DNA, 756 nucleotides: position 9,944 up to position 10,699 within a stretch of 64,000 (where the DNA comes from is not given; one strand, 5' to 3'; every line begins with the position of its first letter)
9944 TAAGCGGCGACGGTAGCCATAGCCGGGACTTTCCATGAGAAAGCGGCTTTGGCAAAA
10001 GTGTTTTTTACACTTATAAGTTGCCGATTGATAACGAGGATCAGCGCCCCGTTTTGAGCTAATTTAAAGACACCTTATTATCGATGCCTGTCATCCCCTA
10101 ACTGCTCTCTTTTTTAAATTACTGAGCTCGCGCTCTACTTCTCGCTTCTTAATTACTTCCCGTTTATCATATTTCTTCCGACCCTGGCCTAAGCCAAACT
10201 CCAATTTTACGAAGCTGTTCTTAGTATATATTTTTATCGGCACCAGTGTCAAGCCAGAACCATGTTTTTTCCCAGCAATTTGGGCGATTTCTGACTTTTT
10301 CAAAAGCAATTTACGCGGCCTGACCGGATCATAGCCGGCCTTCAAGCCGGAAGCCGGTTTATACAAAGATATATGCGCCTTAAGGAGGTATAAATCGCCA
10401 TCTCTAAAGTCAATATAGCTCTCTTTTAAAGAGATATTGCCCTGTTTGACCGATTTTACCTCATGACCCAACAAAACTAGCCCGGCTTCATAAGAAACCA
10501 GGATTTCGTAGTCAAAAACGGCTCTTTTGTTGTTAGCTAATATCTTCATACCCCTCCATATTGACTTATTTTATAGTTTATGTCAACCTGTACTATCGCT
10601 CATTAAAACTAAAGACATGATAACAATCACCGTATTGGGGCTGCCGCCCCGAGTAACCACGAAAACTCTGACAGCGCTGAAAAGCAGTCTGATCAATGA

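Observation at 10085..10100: The smpB stop codon lies inside the tmRNA acceptor stem (8-nt overlap)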

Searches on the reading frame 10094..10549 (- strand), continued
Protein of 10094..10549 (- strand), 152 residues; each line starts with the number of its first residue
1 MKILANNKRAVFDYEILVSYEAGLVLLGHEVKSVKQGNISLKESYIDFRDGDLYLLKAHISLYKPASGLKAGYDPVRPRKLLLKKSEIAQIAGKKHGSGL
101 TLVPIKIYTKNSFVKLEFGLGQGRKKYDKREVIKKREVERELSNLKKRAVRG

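Call 47: search_protein_families(library=pfam, proteins=[window:10094-10549:-], max_evalue=0.01)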
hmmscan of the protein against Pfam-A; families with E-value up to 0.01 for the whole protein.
window:10094-10549:- (152 aa): 1 family
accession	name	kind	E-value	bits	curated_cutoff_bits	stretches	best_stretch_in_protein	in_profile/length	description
PF01668.23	SmpB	-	1e-48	165.3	27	1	5-145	2-140/143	SmpB protein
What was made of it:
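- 10091..10549 (-): smpB coding sequence, 152 aa, stop TGA at 10093..10091. Pfam PF01668 at 165.3 bits (call 47).
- On SmpB (Pfam PF01668): 165.3 bits against 27, residues 5-145 (call 47).
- On ArfA-type control by trans-translation: The protein matches only the Pfam SmpB family (call 47).
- Checked: Pfam SmpB scores 165 bits against a cut-off of 27 (call 47).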

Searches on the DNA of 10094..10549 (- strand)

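Call 21: search_rna_families(sources=[L031, L090, L098, L100, L109, L110, L116, L131, L157, L161, L162, L164, L001, L092, L094, L112, L062, L073, L024, L070], threshold=gathering)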
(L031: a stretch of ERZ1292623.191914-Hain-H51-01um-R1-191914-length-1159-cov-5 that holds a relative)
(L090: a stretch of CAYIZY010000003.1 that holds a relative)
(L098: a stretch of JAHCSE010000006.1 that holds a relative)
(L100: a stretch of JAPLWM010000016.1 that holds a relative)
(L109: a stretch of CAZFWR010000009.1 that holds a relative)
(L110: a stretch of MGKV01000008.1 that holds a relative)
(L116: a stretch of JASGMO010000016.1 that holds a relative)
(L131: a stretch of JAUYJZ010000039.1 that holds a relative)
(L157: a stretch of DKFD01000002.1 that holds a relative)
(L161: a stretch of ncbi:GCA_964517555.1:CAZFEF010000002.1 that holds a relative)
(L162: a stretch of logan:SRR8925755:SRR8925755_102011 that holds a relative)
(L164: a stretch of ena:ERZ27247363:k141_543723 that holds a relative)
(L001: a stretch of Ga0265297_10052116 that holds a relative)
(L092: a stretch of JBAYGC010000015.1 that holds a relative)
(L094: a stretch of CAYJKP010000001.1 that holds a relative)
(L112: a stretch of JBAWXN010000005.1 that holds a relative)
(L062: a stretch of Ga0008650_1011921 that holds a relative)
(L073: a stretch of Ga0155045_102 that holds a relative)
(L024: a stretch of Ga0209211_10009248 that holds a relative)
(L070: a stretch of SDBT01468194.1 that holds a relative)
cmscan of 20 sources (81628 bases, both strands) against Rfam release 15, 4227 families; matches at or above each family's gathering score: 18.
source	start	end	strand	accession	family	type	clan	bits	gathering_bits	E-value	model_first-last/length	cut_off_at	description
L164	1415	1795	+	RF00023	tmRNA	Gene;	CL00001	145.4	47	6.2e-57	1-374/374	no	transfer-messenger RNA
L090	2904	3253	+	RF00023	tmRNA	Gene;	CL00001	140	47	1.2e-54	1-374/374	no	transfer-messenger RNA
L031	492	872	+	RF00023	tmRNA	Gene;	CL00001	136.6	47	3.1e-53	1-374/374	no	transfer-messenger RNA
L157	2949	3301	+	RF00023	tmRNA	Gene;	CL00001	133.6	47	5.9e-52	1-374/374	no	transfer-messenger RNA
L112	2929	3323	+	RF00023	tmRNA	Gene;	CL00001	131.2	47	5.9e-51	1-374/374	no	transfer-messenger RNA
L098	2943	3297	+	RF00023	tmRNA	Gene;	CL00001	121.7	47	6.3e-47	1-374/374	no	transfer-messenger RNA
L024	2954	3380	+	RF00023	tmRNA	Gene;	CL00001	116.8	47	7.1e-45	1-374/374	no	transfer-messenger RNA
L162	3001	3370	+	RF00023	tmRNA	Gene;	CL00001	111.3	47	1.6e-42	1-361/374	3'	transfer-messenger RNA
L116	2949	3303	+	RF00023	tmRNA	Gene;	CL00001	110.8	47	2.5e-42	1-374/374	no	transfer-messenger RNA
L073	2924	3249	+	RF00023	tmRNA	Gene;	CL00001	102.8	47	6.1e-39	1-374/374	no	transfer-messenger RNA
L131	2940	3290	+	RF00023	tmRNA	Gene;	CL00001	95.1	47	1.1e-35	1-374/374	no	transfer-messenger RNA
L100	2961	3356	+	RF00023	tmRNA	Gene;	CL00001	93.3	47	6e-35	1-374/374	no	transfer-messenger RNA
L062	861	1244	+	RF00023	tmRNA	Gene;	CL00001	93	47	8.6e-35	1-374/374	no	transfer-messenger RNA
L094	2961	3351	+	RF00023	tmRNA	Gene;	CL00001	79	47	6.7e-29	1-374/374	no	transfer-messenger RNA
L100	5135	5208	+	RF00005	tRNA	Gene; tRNA;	CL00001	74.5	29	2.3e-14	1-71/71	no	tRNA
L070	953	1044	+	RF01852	tRNA-Sec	Gene; tRNA;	CL00001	64.5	47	1e-10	1-91/91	no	Selenocysteine transfer RNA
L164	1812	1895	+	RF00005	tRNA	Gene; tRNA;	CL00001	63.9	29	1.9e-11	1-71/71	no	tRNA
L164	1918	1989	+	RF00005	tRNA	Gene; tRNA;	CL00001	59.7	29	2.7e-10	1-71/71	no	tRNA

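Call 45: search_rna_families(sources=[L052, L104, L034, L022, L153, L096, L120, L137, L147, L039, L048, L035, L071, L101, L125, L158, L028, L067], threshold=gathering)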
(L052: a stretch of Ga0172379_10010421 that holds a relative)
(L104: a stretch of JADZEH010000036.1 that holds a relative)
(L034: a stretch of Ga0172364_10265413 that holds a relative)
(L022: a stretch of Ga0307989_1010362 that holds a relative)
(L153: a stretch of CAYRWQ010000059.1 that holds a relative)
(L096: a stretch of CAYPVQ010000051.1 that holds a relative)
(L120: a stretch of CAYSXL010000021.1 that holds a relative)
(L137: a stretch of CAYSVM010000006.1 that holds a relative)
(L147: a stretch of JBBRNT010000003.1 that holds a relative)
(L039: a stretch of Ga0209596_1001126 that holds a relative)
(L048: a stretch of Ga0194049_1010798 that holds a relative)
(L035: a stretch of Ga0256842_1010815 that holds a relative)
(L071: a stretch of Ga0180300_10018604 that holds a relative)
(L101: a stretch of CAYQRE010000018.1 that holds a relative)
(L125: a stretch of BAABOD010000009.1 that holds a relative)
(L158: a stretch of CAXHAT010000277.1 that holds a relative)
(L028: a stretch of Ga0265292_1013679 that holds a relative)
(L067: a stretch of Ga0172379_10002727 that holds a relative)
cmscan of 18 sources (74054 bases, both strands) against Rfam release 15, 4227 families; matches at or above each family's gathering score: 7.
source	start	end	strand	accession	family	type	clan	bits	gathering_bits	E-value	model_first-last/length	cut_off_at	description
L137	4300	4664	-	RF00023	tmRNA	Gene;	CL00001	145.3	47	6.1e-57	1-374/374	no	transfer-messenger RNA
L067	4728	5118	+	RF00023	tmRNA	Gene;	CL00001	113.9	47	1.1e-43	1-374/374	no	transfer-messenger RNA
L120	1636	1986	-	RF00023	tmRNA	Gene;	CL00001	110.9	47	2.1e-42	1-374/374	no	transfer-messenger RNA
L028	2851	3238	+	RF00023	tmRNA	Gene;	CL00001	102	47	1.2e-38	1-374/374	no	transfer-messenger RNA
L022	2364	2757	+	RF00023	tmRNA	Gene;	CL00001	66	47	1.9e-23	1-356/374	3'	transfer-messenger RNA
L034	790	1131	+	RF00023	tmRNA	Gene;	CL00001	60.9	47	2.9e-21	1-340/374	3'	transfer-messenger RNA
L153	1577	1968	+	RF00023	tmRNA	Gene;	CL00001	60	47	6.3e-21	1-327/374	3'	transfer-messenger RNA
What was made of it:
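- It found none, or only a distant one, in loci without the pattern (call 45).
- Tried and rejected: Rfam found no tmRNA there (call 45), so I discarded it.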
